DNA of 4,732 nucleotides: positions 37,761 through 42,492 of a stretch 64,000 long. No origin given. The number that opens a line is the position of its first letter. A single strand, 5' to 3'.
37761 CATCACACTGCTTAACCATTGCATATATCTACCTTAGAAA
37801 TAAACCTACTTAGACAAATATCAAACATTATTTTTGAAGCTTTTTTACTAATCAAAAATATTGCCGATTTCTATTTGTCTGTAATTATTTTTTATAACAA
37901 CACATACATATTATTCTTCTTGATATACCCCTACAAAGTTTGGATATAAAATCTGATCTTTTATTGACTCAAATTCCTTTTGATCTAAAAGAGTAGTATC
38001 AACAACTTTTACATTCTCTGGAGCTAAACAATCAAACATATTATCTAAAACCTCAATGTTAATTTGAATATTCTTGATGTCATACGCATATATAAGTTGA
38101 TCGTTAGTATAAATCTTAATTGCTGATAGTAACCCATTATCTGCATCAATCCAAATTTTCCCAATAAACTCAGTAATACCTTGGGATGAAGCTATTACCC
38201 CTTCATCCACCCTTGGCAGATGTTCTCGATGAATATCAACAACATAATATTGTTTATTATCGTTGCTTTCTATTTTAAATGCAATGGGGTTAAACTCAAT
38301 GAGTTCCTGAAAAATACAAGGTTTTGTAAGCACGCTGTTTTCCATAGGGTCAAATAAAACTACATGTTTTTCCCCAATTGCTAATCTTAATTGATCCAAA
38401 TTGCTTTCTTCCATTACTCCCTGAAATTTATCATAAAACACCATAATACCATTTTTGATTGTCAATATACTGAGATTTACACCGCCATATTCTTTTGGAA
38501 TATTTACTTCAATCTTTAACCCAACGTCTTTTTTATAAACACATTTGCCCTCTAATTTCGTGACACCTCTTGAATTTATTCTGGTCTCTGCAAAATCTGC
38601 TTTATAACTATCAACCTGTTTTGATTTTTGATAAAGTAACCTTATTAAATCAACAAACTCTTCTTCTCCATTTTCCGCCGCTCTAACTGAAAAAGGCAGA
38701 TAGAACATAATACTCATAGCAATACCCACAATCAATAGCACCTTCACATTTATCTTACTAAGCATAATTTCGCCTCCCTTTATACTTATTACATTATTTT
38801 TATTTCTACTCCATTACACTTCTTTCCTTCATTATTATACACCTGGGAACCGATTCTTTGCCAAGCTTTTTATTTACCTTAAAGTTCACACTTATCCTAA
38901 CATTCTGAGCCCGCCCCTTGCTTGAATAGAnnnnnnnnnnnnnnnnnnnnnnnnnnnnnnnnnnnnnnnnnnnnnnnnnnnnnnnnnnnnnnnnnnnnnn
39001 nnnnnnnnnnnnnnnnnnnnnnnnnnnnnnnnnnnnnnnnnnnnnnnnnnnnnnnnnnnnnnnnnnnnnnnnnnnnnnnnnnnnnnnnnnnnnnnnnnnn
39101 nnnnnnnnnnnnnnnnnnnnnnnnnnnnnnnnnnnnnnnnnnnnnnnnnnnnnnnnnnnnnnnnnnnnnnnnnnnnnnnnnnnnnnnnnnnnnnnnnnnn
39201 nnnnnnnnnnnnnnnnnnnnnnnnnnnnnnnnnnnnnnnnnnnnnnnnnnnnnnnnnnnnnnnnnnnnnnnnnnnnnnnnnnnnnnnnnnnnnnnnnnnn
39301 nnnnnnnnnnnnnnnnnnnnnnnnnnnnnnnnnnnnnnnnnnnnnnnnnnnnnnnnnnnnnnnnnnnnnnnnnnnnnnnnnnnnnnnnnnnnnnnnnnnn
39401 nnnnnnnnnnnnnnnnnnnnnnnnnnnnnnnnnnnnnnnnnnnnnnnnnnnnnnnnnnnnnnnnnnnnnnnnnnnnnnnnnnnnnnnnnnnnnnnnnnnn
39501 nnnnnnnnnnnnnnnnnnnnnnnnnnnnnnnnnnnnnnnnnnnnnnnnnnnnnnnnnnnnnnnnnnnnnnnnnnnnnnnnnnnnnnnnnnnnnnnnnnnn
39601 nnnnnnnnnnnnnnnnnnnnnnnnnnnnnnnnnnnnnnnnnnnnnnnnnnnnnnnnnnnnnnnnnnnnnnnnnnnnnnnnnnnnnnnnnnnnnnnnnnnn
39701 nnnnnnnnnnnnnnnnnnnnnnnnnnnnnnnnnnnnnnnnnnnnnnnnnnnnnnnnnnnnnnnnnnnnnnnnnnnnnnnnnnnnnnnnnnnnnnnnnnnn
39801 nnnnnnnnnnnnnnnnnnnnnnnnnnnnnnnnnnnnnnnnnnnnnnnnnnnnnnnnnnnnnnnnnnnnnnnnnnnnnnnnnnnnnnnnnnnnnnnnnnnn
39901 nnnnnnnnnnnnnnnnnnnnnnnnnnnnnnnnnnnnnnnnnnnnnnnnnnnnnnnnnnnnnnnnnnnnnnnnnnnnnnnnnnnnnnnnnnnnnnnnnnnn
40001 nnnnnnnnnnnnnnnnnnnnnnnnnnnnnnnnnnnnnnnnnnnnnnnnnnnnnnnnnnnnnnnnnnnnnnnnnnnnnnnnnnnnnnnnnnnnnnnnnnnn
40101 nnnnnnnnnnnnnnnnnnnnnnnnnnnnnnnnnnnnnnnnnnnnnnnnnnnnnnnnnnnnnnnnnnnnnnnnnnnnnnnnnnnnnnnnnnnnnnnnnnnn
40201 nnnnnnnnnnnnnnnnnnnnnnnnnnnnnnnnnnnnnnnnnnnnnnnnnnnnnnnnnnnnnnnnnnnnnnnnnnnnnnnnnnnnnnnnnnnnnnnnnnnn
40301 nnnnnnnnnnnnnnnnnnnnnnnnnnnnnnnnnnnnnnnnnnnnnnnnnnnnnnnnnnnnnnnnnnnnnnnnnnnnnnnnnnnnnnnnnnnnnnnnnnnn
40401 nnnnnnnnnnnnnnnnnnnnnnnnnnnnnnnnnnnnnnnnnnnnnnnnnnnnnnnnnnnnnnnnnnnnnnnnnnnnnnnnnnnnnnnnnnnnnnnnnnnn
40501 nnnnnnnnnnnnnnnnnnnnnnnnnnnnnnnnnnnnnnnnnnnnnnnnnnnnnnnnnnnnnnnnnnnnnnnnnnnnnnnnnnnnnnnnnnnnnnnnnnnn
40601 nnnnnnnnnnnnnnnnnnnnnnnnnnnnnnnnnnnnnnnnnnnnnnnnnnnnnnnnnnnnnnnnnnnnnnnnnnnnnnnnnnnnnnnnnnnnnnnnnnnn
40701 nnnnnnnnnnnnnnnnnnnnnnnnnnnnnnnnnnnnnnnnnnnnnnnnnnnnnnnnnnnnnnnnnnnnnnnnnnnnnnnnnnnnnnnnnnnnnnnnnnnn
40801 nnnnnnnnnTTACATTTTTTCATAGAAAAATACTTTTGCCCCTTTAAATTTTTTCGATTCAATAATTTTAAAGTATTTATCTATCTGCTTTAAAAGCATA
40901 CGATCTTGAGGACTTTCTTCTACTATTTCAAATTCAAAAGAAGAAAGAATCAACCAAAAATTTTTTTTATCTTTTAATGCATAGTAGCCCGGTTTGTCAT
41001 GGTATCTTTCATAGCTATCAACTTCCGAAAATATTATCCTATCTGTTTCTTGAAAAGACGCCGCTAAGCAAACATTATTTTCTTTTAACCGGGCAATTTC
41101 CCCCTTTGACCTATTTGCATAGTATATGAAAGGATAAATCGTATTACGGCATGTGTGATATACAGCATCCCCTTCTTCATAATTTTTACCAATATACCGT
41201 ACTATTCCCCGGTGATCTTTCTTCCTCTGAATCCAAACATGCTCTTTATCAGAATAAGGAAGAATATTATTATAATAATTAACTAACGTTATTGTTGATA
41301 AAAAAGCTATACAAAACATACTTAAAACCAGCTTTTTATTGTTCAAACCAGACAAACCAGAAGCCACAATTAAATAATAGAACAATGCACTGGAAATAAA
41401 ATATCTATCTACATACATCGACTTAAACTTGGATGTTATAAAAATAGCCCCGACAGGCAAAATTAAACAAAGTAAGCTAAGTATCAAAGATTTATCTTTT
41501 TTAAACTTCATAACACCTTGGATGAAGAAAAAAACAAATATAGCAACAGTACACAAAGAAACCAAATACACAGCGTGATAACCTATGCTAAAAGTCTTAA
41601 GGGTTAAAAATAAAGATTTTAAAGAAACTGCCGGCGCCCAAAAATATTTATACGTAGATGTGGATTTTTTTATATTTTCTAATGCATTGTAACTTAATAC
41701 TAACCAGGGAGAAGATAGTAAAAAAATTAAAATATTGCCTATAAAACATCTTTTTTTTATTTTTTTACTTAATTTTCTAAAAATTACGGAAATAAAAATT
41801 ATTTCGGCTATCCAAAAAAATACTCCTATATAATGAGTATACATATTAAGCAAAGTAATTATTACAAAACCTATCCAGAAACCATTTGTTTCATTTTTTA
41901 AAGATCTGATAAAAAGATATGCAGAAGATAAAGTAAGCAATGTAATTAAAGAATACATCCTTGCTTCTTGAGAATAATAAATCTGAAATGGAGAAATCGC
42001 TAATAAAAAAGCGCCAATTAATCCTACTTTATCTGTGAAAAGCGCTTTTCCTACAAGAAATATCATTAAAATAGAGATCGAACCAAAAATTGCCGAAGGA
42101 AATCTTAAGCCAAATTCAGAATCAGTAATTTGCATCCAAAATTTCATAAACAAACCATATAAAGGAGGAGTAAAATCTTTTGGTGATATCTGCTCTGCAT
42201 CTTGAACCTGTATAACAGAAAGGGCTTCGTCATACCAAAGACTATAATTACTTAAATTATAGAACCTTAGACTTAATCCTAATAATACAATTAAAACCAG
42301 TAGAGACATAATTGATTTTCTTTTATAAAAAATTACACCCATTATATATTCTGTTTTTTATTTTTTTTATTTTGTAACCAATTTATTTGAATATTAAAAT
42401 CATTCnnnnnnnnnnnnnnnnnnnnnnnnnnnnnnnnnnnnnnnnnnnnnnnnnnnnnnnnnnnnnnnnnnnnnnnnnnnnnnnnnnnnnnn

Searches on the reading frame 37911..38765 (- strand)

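Call 12: search_protein_families(library=pfam, proteins=[window:37911-38765:-], max_evalue=0.001)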
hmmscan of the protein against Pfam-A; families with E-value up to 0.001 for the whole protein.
window:37911-38765:- (284 aa): 0 families

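Call 62: search_protein_families(library=pfam, proteins=[window:37911-38765:-], max_evalue=0.05)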
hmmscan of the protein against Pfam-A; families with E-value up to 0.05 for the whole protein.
window:37911-38765:- (284 aa): 1 family
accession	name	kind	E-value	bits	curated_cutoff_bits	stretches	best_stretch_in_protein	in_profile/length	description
PF18938.6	aRib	-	0.048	13.9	27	0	247-276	4-34/71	Atypical Rib domain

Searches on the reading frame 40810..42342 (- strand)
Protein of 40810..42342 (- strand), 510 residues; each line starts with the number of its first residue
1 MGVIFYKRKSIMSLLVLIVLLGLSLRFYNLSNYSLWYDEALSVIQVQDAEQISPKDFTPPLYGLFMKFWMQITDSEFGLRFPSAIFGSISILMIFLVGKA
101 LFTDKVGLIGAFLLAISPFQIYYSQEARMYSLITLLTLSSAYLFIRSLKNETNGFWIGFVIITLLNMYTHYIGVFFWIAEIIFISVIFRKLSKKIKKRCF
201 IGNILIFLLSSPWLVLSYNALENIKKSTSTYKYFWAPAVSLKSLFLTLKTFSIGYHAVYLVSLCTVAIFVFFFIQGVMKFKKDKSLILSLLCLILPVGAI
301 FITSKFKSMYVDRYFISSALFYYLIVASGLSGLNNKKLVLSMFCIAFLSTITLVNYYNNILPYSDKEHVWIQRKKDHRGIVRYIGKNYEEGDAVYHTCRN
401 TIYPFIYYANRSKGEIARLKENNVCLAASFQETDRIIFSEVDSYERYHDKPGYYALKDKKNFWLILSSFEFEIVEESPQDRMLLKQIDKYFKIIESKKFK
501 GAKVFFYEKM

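Call 12: search_protein_families(library=pfam, proteins=[window:40810-42342:-], max_evalue=0.001)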
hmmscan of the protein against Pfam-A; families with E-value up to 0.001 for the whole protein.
window:40810-42342:- (510 aa): 1 family
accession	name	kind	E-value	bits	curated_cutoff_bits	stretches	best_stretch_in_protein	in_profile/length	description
PF13231.12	PMT_2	-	8e-16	59.1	26.1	1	59-214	3-158/160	Dolichyl-phosphate-mannose-protein mannosyltransferase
